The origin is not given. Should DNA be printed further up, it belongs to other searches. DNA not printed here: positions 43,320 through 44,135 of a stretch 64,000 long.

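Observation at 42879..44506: Candidate undescribed Cys-rich metal/redox module: secreted Cys-repeat peptide, Cys-cluster ferredoxin, membrane wHTH sensor-regulator and VIT1-like transporter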

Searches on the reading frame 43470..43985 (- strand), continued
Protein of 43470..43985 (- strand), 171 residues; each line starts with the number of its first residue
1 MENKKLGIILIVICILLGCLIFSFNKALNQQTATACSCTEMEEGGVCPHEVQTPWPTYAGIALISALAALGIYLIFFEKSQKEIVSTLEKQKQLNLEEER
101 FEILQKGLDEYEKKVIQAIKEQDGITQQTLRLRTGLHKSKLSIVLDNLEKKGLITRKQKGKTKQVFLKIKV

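Call 22: search_protein_families(library=pfam, max_evalue=0.01, proteins=[L016:2222-2443:+, L016:2445-3917:+, L016:3905-6079:+, L016:1301-2170:+, L023:8609-9094:+, L035:8109-8306:+, L031:6615-7331:+, L031:7271-7690:+, L008:4673-5806:+, L027:6513-7127:+])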
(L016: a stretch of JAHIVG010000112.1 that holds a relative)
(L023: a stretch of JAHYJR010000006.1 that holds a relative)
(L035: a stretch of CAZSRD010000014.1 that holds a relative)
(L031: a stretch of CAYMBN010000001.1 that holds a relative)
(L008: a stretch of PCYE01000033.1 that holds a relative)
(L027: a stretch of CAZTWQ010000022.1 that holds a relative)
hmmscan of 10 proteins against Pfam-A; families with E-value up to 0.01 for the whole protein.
L016:2222-2443:+ (73 aa): 2 families
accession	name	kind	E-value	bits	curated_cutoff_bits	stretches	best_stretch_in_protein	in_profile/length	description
PF00403.32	HMA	-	2.2e-14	54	24.8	1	12-71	3-62/62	Heavy-metal-associated domain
PF19991.5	HMA_2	-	0.0021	18.5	30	1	22-65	32-75/154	Heavy metal associated domain 2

L016:2445-3917:+ (490 aa): 4 families
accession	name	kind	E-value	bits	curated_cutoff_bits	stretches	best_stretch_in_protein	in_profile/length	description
PF13386.12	DsbD_2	-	3e-47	161.6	24.9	1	120-317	2-198/199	Cytochrome C biogenesis protein transmembrane region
PF00403.32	HMA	-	6.5e-10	39.7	24.8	1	8-68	2-62/62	Heavy-metal-associated domain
PF02683.22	DsbD_TM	-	5.9e-07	29.5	27.1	1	120-322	8-217/219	Cytochrome C biogenesis protein transmembrane domain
PF13473.12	Cupredoxin_1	-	0.0072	16.8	27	0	355-442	17-104/104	Cupredoxin-like domain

L016:3905-6079:+ (724 aa): 5 families
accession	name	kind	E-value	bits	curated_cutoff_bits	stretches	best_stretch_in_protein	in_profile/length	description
PF00122.25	E1-E2_ATPase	-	3.1e-65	219.5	28.1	1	219-399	2-181/181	E1-E2 ATPase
PF00702.32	Hydrolase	-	8.8e-35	121.3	26.4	1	416-631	2-191/191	haloacid dehalogenase-like hydrolase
PF00403.32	HMA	-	4.2e-15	56.3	24.8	1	13-72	2-61/62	Heavy-metal-associated domain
PF08282.18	Hydrolase_3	-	0.0013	18.9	20.9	1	613-646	205-238/255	haloacid dehalogenase-like hydrolase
PF19991.5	HMA_2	-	0.0022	18.4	30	1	25-67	33-75/154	Heavy metal associated domain 2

L016:1301-2170:+ (289 aa): 12 families
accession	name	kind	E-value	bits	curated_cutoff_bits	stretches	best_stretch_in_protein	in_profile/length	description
PF00037.32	Fer4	-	1.6e-11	43.9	21.1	1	7-29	1-23/24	4Fe-4S binding domain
PF13237.11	Fer4_10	-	6.4e-09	36.1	25.5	1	7-55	2-53/53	4Fe-4S dicluster domain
PF12838.12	Fer4_7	-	5.8e-08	33.5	27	1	4-28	28-52/52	4Fe-4S dicluster domain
PF12837.12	Fer4_6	-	9.8e-08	32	25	1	6-29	1-24/24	4Fe-4S binding domain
PF13187.11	Fer4_9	-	5.1e-07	30.1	27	1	13-59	1-52/52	4Fe-4S dicluster domain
PF13484.11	Fer4_16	-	4.3e-06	27.9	30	0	13-30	1-18/66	4Fe-4S double cluster binding domain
PF14697.11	Fer4_21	-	2.3e-05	24.8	35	1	8-60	2-58/59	4Fe-4S dicluster domain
PF25160.1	LdpA_Fe-S-bd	-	3.4e-05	24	27.6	1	9-29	23-43/49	LdpA Fe-S cluster-binding domain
PF13459.11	Fer4_15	-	3.9e-05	24.7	22.4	1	7-39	1-33/66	4Fe-4S single cluster domain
PF12797.12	Fer4_2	-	0.00024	21.3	24.5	1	6-26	2-22/22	4Fe-4S binding domain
PF12798.12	Fer4_3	-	0.00074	20.6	27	0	14-28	1-15/15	4Fe-4S binding domain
PF12800.12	Fer4_4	-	0.0043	17.7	24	1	12-27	2-17/17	4Fe-4S binding domain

L023:8609-9094:+ (161 aa): 2 families
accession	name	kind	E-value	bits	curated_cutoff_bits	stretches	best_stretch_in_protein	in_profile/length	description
PF10080.14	FtrD-like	-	2.6e-23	82.5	26.3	1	61-160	5-101/101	Membrane iron-sulfur containing protein FtrD-like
PF08273.17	Zn_Ribbon_Prim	-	0.005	17.6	23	0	92-116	5-33/37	Zinc-binding domain of primase-helicase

L035:8109-8306:+ (65 aa): 3 families
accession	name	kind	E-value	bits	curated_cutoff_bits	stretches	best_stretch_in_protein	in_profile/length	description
PF09889.16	DUF2116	-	0.0014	19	26.8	1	29-55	5-30/59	Probable treble clef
PF04640.20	PLATZ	-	0.0032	18.5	25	1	24-51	52-79/79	PLATZ transcription factor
PF14169.11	YdjO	-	0.0048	17.1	27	0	2-23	29-50/59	Cold-inducible protein YdjO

L031:6615-7331:+ (238 aa): 0 families

L031:7271-7690:+ (139 aa): 3 families
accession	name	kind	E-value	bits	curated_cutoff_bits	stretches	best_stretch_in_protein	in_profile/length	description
PF00085.26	Thioredoxin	-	1.5e-05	25.3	23.5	1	64-113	27-83/103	Thioredoxin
PF13098.12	Thioredoxin_2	-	5e-05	24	27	1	60-125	10-102/104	Thioredoxin-like domain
PF00462.30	Glutaredoxin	-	0.0004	21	22.9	1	60-94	2-36/60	Glutaredoxin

L008:4673-5806:+ (377 aa): 2 families
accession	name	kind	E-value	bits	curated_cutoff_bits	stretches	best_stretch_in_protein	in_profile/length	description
PF03773.19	ArsP_1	-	1.8e-35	123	32.3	1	84-374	9-293/294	Predicted permease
PF06467.20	zf-FCS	-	0.0094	16.2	22.4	0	20-32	27-39/39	MYM-type Zinc finger with FCS sequence motif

L027:6513-7127:+ (204 aa): 14 families
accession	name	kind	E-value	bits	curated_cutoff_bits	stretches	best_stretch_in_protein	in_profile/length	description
PF12801.12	Fer4_5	-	7.8e-15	55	22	2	27-65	1-39/48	4Fe-4S binding domain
PF00037.32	Fer4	-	3.2e-08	33.5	21.1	2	186-203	7-24/24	4Fe-4S binding domain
PF14697.11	Fer4_21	-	1.4e-07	31.9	35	1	137-174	16-53/59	4Fe-4S dicluster domain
PF12838.12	Fer4_7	-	4.5e-07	30.7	27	2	187-203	2-18/52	4Fe-4S dicluster domain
PF13187.11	Fer4_9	-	6.8e-07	29.7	27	1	161-201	1-51/52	4Fe-4S dicluster domain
PF12837.12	Fer4_6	-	7.2e-07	29.3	25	2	156-175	3-22/24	4Fe-4S binding domain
PF13237.11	Fer4_10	-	1.7e-06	28.3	25.5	1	156-198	3-53/53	4Fe-4S dicluster domain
PF25160.1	LdpA_Fe-S-bd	-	4.6e-06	26.8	27.6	1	137-176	11-42/49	LdpA Fe-S cluster-binding domain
PF13484.11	Fer4_16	-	4.7e-05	24.5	30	1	187-203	2-18/66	4Fe-4S double cluster binding domain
PF12798.12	Fer4_3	-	0.0017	19.5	27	1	187-201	1-15/15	4Fe-4S binding domain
PF12797.12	Fer4_2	-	0.0017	18.7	24.5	1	157-173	5-21/22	4Fe-4S binding domain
PF13746.11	Fer4_18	-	0.0019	18.8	27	1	157-198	56-96/114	4Fe-4S dicluster domain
PF17179.9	Fer4_22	-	0.0042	18.4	27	0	180-200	74-94/95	4Fe-4S dicluster domain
PF12800.12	Fer4_4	-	0.0098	16.6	24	1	186-199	3-16/17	4Fe-4S binding domain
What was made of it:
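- HMA and DsbD_2 above Pfam cut-offs, a weak Cupredoxin_1 match (16.8 bits against 27) and an E1-E2 ATPase (call 22).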

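Call 43: predict_structure(alignment_id=A1)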
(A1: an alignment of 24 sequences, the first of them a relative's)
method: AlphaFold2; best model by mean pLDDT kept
length: 171 residues; sequences in the alignment: 24
mean_pLDDT: 74.5   pTM: 0.43
mean pLDDT of the five models: 74.5, 73.3, 71.7, 71.5, 70.3
residues with pLDDT >= 90: 0; 70-90: 126; 50-70: 45; < 50: 0
segments of 3 or more residues with pLDDT < 50: none
pLDDT, mean of each block of 10 residues (from residue 1): 70 80 70 58 55 67 79 72 70 73 80 85 80 84 86 82 76 54
secondary structure, 60 per line:
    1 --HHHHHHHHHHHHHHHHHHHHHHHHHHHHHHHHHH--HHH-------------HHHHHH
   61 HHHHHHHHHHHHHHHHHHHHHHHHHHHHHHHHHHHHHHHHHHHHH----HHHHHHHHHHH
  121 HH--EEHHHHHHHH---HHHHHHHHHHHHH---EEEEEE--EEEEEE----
elements in order: H3-36 H55-105 H110-122 H127-134 H138-150 E154-159 E162-167
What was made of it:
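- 43470..43985 (-): Transmembrane transcription regulator, 171 aa. Layout: N-in TM1, a roughly 30-aa outward loop with C36-x-C38-x8-C47-P-H, TM2, a long helix, then a C-terminal winged helix. AF2 gives pLDDT 74.5 with helices 3-36 and 55-105 and a wHTH at 110-167 (call 43).
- On MarR/TrmB-type winged-helix DNA-binding domain (Pfam PF01047, PF12802, PF24034, PF01978): AF2 gives H110-122, H127-134, H138-150, E154-159 and E162-167 (call 43).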

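Call 47: fold_search(model_id=the predicted structure, library=pdb)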
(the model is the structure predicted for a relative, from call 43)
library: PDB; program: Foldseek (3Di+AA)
matches with E <= 10: 1619; with E <= 0.001: 1
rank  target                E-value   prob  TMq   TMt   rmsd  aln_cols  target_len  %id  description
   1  8xu0_B                8.5e-04  1.00  0.34  0.41  11.7        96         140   26  Clostridioides difficile MarR (WP_003434724) with salicylate (released 2024-11-20)
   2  2dk5_MODEL_1_A        1.4e-03  1.00  0.33  0.60   2.2        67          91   33  Solution structure of Winged-Helix domain in RNA polymerase III 39KDa polypeptide (released 2006-10-06)
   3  9ff3                  1.5e-03  1.00  0.36  0.35  10.1        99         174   17  The structure of delta-ScoC, a global regulator protein from Geobacillus kaustophilus T-1 (released 2025-06-04)
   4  3cjn                  1.6e-03  1.00  0.34  0.39   9.7        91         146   23  Crystal structure of transcriptional regulator, MarR family, from Silicibacter pomeroyi (released 2008-03-25)
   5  4hbl_D                2.1e-03  1.00  0.36  0.41  10.1        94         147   15  Crystal structure of AbfR of Staphylococcus epidermidis (released 2013-01-02)
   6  1z91                  2.1e-03  1.00  0.34  0.42  13.3        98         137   16  x-ray crystal structure of apo-OhrRC15S in reduced form: MarR family protein (released 2005-10-25)
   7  4gxo_B                2.1e-03  1.00  0.32  0.40  11.2        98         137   20  Crystal structure of Staphylococcus aureus protein SarZ mutant C13E (released 2012-09-26)
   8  4fht_B                2.2e-03  1.00  0.35  0.41   6.0        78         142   19  Crystal Structure of the PcaV transcriptional regulator from Streptomyces coelicolor in complex with its natural ligan (released 2013-04-24)
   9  4fht_A                2.3e-03  1.00  0.35  0.42   1.6        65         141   23  Crystal Structure of the PcaV transcriptional regulator from Streptomyces coelicolor in complex with its natural ligan (released 2013-04-24)
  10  8xt8_B                2.3e-03  1.00  0.35  0.41  11.4        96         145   26  Clostridioides difficile MarR (WP_003434724) with Hg-bound (released 2024-11-20)
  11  2fbi                  2.5e-03  1.00  0.35  0.44   9.2        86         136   23  The crystal structure of transcriptional regulator PA4135 (released 2005-12-20)
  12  4g9y                  2.8e-03  1.00  0.33  0.41   2.1        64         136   25  Crystal Structure of the PcaV transcriptional regulator from Streptomyces coelicolor (released 2013-06-05)
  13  8pq4                  3.0e-03  1.00  0.34  0.44   9.5        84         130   24  Structure of HosA transcriptional regulator from enteropathogenic Escherichia coli O127:H6 (strain E2348/69) (released 2023-07-19)
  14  1u2w_B                3.4e-03  1.00  0.36  0.56   8.2        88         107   20  Crystal Structure of the Staphylococcus aureus pI258 CadC (released 2005-07-12)
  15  8aga                  3.6e-03  1.00  0.34  0.44   9.6        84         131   24  Structure of p-hydroxy benzoic acid ligand bound HosA transcriptional regulator from enteropathogenic Escherichia coli O (released 2023-08-02)
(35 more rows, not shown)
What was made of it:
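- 43470..43985 (-): Foldseek matches MarR family and CadC (call 47).
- On MarR/TrmB-type winged-helix DNA-binding domain (Pfam PF01047, PF12802, PF24034, PF01978): Foldseek finds MarR-family chains at 1.3-2.2 A over about 65 residues (call 47).
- Closest known: Cytoplasmic Cu. Same: The wHTH core superposes on CadC and MarR structures (call 47).
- Checked: The AF2 model plus Foldseek matches MarR-family structures and CadC (calls 43, 47).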

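Call 66: search_protein_families(library=pfam, max_evalue=0.01, proteins=[L063:2859-3518:+, L063:3487-3756:+, L063:3750-4253:+, L063:4255-4728:+, L063:4725-5216:+, L055:7239-7865:+, L047:3839-4801:+, L056:6756-7532:+, L008:3719-4471:+, L045:6387-6596:+])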
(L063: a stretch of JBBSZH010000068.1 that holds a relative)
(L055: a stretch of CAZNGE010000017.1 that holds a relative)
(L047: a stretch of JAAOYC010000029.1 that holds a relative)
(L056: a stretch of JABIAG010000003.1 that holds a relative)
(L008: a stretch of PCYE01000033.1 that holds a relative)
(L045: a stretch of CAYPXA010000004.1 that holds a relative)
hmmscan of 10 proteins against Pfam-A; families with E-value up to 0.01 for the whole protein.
L063:2859-3518:+ (219 aa): 0 families

L063:3487-3756:+ (89 aa): 0 families

L063:3750-4253:+ (167 aa): 0 families

L063:4255-4728:+ (157 aa): 0 families

L063:4725-5216:+ (163 aa): 0 families

L055:7239-7865:+ (208 aa): 1 family
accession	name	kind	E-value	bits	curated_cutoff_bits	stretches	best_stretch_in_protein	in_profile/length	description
PF22175.2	Ogg-HhH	-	5.4e-62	208.8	27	1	21-188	1-172/173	8-oxoguanine DNA glycosylase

L047:3839-4801:+ (320 aa): 5 families
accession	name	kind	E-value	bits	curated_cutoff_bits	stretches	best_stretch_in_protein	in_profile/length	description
PF18297.6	NFACT-R_2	-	1.1e-19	70.9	26.9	1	227-316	1-101/104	NFACT protein RNA binding domain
PF02568.20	ThiI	-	5.7e-11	42.8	20.5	1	3-144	5-144/197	Thiamine biosynthesis protein (ThiI)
PF06508.19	QueC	-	5.6e-05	23.2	22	1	3-72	1-66/210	Queuosine biosynthesis protein QueC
PF03054.22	tRNA_Me_trans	-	0.00012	22.2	20.6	1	6-115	5-128/202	tRNA methyl transferase HUP domain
PF02677.20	QueH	-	0.0024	18.4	23.5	1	13-111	10-110/175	Epoxyqueuosine reductase QueH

L056:6756-7532:+ (258 aa): 3 families
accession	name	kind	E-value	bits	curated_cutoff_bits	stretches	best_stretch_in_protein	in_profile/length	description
PF13462.12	Thioredoxin_4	-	8.9e-38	130.5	23.2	1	93-254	5-165/165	Thioredoxin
PF01323.26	DSBA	-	6.7e-21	75.4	25.6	1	104-252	1-190/191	DSBA-like thioredoxin domain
PF13098.12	Thioredoxin_2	-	9.8e-06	26.3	27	1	104-251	8-103/104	Thioredoxin-like domain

L008:3719-4471:+ (250 aa): 0 families

L045:6387-6596:+ (70 aa): 0 families
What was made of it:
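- DsbA-like and DsbD_2 proteins are in the cassettes (calls 22, 66).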

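Call 69: search_protein_families(library=ncbifam, max_evalue=0.001, proteins=[L016:3905-6079:+, L016:2445-3917:+, L031:6615-7331:+, L063:2859-3518:+, L063:3750-4253:+, L063:4255-4728:+, L063:4725-5216:+, L016:2222-2443:+])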
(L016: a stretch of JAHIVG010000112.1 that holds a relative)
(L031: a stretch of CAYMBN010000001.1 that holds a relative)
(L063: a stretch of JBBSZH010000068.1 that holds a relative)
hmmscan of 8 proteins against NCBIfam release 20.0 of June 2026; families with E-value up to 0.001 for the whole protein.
L016:3905-6079:+ (724 aa): 31 families (the best 25 are shown)
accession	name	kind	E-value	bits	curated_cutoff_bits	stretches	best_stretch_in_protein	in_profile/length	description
TIGR01525.1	ATPase-IB_hvy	subfamily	1.2e-204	681.4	346.25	1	156-719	1-560/560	heavy metal translocating P-type ATPase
TIGR01511.1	ATPase-IB1_Cu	subfamily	2.5e-192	640.5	397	1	138-720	2-542/542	copper-translocating P-type ATPase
NF007952.0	PRK10671.1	equivalog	6.3e-190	633.3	1316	1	12-716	106-828/838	copper-exporting P-type ATPase CopA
NF008262.1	PRK11033.1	equivalog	1.2e-139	467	1005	1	10-718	42-726/731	zinc/cadmium/mercury/lead-transporting ATPase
TIGR01512.1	ATPase-IB2_Cd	subfamily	1.3e-131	439.7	313.5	2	174-478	8-291/494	cadmium family heavy metal-translocating P-type ATPase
NF033775.1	P_type_ZntA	exception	5.8e-124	415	1240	1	10-722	49-731/732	Zn(II)/Cd(II)/Pb(II) translocating P-type ATPase ZntA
TIGR01494.1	ATPase_P-type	subfamily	9.1e-100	334.3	62.3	1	191-699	2-468/478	HAD-IC family P-type ATPase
TIGR01497.1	kdpB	equivalog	3.5e-58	197.2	527.9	1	188-654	70-551/675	potassium-transporting ATPase subunit KdpB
NF010609.0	PRK14010.1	equivalog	8.4e-55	186.2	1323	1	186-652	67-544/673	K(+)-transporting ATPase subunit B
TIGR01647.1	ATPase-IIIA_H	equivalog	2.8e-53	181.2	615.5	2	186-590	56-482/755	plasma-membrane proton-efflux P-type ATPase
TIGR01517.1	ATPase-IIB_Ca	equivalog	5.6e-53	180.3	507.05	2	157-459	91-403/882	calcium-translocating P-type ATPase, PMCA-type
TIGR01657.1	P-ATPase-V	hypoth_equivalog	3.6e-39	134.1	618.25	4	168-283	177-292/1055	ATP13A2 family polyamine export P-type ATPase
TIGR01116.1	ATPase-IIA1_Ca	equivalog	4.1e-36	124.4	703.4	2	538-675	454-607/799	calcium-translocating P-type ATPase, SERCA-type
TIGR01106.1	ATPase-IIC_X-K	subfamily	6.2e-36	123.7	946.1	2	188-435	107-364/997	Na,H/K antiporter P-type ATPase subunit alpha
TIGR01522.1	ATPase-IIA2_Ca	equivalog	1.2e-35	122.6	798.3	3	591-676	566-653/854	calcium-transporting P-type ATPase, PMR1-type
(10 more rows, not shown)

L016:2445-3917:+ (490 aa): 10 families
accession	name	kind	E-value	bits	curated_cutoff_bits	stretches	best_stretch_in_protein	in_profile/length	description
NF041115.1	UxxU_metal_bind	equivalog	5.3e-10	39.3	95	1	11-71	11-71/74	metal-binding (seleno)protein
NF033556.1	MerTP_fusion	equivalog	1.3e-08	34.7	180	1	9-68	125-184/186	mercuric transport protein MerTP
NF033795.1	chaper_CopZ_Bs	exception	1.7e-08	34.6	91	1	11-68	7-64/66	copper chaperone CopZ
NF033794.2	chaper_CopZ_Eh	exception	2.5e-07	30.7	95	1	5-69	1-65/68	copper chaperone CopZ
TIGR02052.1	MerP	equivalog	5e-07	30.1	92.55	1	12-68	31-87/92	mercury resistance system periplasmic binding protein MerP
NF045683.1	MerT_CopZ_Se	exception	6.7e-07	29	375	1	11-71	169-229/235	MerT/CopZ fusion-like heavy metal transport selenoprotein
NF040495.1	tranport_ArsG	equivalog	2e-05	24.1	200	1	121-325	11-219/225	aromatic aminobenezylarsenical efflux permease ArsG family transporter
NF010311.1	PRK13748.1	subfamily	2.1e-05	23.6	600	1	11-79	6-73/560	mercury(II) reductase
TIGR00003.1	TIGR00003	subfamily_domain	7.4e-05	22.9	62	1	5-68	1-64/66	copper ion binding protein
NF047957.1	CopZ_AFE_1862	equivalog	0.0007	20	85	0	11-68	6-60/62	CopZ family metallochaperone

L031:6615-7331:+ (238 aa): 1 family
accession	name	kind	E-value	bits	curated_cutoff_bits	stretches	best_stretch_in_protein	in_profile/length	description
NF033556.1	MerTP_fusion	equivalog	3.1e-06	26.9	180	1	22-192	2-176/186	mercuric transport protein MerTP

L063:2859-3518:+ (219 aa): 0 families

L063:3750-4253:+ (167 aa): 0 families

L063:4255-4728:+ (157 aa): 0 families

L063:4725-5216:+ (163 aa): 0 families

L016:2222-2443:+ (73 aa): 9 families
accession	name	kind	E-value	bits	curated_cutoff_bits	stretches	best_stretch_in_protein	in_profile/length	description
NF033556.1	MerTP_fusion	equivalog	3e-14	53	180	1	6-72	119-185/186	mercuric transport protein MerTP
NF033795.1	chaper_CopZ_Bs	exception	1.1e-13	51.1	91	1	11-73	4-66/66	copper chaperone CopZ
TIGR00003.1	TIGR00003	subfamily_domain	1e-08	35.3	62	1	10-73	3-66/66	copper ion binding protein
NF033794.2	chaper_CopZ_Eh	exception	1.6e-08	34.5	95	1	11-72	4-65/68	copper chaperone CopZ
NF041115.1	UxxU_metal_bind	equivalog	1.7e-08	34.5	95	1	9-68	6-65/74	metal-binding (seleno)protein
NF047957.1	CopZ_AFE_1862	equivalog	3.6e-06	27.3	85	1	9-73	1-62/62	CopZ family metallochaperone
TIGR02052.1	MerP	equivalog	2.3e-05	24.8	92.55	1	10-70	26-86/92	mercury resistance system periplasmic binding protein MerP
NF010311.1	PRK13748.1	subfamily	4.5e-05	22.5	600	1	10-72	2-63/560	mercury(II) reductase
NF045683.1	MerT_CopZ_Se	exception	0.0004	19.9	375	1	10-70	165-225/235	MerT/CopZ fusion-like heavy metal transport selenoprotein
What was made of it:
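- On Cu(I)-type P1B-1 ATPase (partner gene in related loci, not in this window): L016 3905-6079 scores 640.5 bits against 397 (call 69).
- The ATPase passes TIGR01511, the copper-translocating IB1 model (640 bits against a 397 cut-off, call 69). MerTP-like proteins hint at Hg or other soft metals rather than Cu alone (call 69). MerT/MerP-type proteins are importers in mer systems, and Mem238 weakly resembles a MerTP fusion (call 69).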
